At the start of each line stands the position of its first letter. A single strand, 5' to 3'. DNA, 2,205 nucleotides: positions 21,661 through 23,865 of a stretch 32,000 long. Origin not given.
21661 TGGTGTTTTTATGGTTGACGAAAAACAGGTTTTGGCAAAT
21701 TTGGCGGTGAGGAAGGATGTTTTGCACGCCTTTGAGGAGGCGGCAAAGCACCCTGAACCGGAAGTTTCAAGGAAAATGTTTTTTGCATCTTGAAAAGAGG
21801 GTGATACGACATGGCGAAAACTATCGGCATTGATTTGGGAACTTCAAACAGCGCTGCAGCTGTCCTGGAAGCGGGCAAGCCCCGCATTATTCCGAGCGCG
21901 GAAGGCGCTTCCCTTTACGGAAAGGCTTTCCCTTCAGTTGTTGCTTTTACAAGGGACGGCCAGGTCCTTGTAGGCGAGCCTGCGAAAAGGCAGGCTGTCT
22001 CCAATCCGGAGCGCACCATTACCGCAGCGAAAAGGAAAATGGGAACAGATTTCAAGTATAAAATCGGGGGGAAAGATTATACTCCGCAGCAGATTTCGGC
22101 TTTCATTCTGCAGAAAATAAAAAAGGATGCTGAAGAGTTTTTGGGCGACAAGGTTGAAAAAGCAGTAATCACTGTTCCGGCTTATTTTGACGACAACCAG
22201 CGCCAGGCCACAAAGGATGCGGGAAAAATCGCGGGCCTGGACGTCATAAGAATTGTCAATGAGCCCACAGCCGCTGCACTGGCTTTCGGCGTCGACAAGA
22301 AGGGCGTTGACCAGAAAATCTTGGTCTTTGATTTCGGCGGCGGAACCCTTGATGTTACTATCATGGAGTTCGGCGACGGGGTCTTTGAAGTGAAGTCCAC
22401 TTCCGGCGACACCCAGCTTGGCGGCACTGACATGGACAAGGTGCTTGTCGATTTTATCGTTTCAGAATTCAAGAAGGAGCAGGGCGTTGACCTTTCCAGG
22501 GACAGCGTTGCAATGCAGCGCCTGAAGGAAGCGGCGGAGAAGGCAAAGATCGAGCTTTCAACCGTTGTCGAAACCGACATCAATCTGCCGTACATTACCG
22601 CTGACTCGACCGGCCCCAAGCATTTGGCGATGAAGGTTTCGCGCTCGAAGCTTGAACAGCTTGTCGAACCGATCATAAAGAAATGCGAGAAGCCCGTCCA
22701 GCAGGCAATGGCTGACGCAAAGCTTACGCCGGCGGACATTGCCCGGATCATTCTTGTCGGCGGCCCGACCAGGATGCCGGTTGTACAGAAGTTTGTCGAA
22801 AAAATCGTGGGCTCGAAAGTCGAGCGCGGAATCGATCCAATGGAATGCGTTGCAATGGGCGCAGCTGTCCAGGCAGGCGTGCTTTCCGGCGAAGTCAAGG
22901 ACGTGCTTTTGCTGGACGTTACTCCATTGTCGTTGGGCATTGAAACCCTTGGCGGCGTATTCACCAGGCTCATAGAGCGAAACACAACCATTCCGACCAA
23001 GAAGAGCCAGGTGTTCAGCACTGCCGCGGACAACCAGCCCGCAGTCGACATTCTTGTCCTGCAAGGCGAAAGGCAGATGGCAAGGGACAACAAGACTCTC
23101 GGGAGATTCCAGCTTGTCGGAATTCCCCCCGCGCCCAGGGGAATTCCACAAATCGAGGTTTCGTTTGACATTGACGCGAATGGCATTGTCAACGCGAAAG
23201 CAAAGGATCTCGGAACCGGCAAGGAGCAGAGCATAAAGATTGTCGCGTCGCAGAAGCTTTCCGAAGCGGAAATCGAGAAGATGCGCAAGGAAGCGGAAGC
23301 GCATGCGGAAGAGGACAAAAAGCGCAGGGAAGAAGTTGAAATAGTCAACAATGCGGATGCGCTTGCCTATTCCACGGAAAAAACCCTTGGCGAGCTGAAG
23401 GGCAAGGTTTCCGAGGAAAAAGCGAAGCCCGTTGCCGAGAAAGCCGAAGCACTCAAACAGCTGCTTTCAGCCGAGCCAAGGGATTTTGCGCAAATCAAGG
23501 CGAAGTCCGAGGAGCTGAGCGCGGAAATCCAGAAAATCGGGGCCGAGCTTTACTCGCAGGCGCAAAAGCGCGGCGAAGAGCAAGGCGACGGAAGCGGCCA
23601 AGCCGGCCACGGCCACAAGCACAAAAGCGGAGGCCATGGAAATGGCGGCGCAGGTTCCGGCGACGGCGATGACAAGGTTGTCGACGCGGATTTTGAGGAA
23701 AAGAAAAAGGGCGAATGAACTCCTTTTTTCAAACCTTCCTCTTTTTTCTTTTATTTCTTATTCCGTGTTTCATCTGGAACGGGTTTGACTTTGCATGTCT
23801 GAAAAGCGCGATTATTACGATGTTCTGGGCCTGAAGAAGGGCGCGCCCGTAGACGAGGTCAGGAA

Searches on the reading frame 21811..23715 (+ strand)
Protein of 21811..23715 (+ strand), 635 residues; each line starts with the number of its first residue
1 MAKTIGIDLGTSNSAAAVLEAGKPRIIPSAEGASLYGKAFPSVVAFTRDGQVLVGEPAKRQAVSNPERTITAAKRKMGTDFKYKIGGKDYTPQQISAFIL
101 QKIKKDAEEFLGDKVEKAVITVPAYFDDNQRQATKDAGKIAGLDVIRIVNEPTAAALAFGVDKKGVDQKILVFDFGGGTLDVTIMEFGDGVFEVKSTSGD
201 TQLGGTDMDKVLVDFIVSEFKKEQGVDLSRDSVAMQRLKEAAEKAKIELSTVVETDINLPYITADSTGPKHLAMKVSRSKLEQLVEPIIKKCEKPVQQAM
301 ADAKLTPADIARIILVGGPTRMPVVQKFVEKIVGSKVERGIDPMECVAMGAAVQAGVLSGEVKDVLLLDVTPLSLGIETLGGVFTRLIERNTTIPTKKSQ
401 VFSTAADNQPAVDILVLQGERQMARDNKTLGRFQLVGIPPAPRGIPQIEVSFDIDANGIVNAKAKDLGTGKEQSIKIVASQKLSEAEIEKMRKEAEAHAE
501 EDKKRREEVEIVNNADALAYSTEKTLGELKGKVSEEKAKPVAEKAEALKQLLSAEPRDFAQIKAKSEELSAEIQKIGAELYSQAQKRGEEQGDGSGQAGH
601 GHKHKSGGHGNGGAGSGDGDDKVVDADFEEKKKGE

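Call 58: search_protein_families(library=pfam, proteins=[window:21811-23715:+], max_evalue=0.01)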
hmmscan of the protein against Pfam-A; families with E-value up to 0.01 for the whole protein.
window:21811-23715:+ (635 aa): 3 families
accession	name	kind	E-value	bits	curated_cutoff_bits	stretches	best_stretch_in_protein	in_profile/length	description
PF00012.26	HSP70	-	3.7e-227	755.7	20.6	2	84-581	102-598/599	Hsp70 protein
PF06723.19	MreB_Mbl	-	2.9e-18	66.3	27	1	3-352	2-316/327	MreB/Mbl protein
PF02782.22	FGGY_C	-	0.00054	20.2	27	1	303-357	142-196/198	FGGY family of carbohydrate kinases, C-terminal domain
